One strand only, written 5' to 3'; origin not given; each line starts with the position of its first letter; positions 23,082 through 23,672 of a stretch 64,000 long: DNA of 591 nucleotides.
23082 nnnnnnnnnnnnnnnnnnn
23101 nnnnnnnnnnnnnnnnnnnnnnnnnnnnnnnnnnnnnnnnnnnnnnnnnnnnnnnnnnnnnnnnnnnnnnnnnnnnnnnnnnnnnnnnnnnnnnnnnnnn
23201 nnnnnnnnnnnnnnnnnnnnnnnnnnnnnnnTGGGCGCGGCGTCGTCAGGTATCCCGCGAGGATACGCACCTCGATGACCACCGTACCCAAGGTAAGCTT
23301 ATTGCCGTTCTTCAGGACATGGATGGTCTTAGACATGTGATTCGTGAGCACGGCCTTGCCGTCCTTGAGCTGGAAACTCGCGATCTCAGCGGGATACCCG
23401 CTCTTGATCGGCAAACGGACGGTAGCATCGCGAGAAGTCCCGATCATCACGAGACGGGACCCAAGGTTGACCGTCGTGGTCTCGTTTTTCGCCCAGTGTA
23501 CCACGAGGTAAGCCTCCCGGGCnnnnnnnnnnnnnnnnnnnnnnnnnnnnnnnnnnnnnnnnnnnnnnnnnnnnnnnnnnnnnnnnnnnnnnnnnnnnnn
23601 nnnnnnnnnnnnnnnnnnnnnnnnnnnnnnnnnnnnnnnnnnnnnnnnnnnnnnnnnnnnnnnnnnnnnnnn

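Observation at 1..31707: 31.7-kb, 19-gene single-strand array joining a TerY-P triad to a RavA/MoxR ATPase, FHA-like membrane proteins, GYF proteins and a giant protein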

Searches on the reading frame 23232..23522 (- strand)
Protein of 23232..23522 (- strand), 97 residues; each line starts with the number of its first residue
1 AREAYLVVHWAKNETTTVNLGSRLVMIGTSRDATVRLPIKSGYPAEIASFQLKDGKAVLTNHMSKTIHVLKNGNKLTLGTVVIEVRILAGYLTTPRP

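Call 27: search_solved_structures(query=A3, max_evalue=10, show_alignments=3)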
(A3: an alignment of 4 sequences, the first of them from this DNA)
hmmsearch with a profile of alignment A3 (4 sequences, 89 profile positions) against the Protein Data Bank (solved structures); distinct sequences matched with E-value up to 10: 5.
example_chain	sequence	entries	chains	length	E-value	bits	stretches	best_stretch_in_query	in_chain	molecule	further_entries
8w97_A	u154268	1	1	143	0.043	17.3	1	40-75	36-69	De novo design protein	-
6l8e_A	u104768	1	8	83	0.14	15.6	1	14-77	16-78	YefM Antitoxin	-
6l8f_B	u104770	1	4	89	0.17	15.4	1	14-77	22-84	Antitoxin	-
7bwf_D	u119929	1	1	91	0.18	15.3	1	14-77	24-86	Antitoxin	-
7bwf_B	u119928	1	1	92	0.18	15.3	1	14-77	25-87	Antitoxin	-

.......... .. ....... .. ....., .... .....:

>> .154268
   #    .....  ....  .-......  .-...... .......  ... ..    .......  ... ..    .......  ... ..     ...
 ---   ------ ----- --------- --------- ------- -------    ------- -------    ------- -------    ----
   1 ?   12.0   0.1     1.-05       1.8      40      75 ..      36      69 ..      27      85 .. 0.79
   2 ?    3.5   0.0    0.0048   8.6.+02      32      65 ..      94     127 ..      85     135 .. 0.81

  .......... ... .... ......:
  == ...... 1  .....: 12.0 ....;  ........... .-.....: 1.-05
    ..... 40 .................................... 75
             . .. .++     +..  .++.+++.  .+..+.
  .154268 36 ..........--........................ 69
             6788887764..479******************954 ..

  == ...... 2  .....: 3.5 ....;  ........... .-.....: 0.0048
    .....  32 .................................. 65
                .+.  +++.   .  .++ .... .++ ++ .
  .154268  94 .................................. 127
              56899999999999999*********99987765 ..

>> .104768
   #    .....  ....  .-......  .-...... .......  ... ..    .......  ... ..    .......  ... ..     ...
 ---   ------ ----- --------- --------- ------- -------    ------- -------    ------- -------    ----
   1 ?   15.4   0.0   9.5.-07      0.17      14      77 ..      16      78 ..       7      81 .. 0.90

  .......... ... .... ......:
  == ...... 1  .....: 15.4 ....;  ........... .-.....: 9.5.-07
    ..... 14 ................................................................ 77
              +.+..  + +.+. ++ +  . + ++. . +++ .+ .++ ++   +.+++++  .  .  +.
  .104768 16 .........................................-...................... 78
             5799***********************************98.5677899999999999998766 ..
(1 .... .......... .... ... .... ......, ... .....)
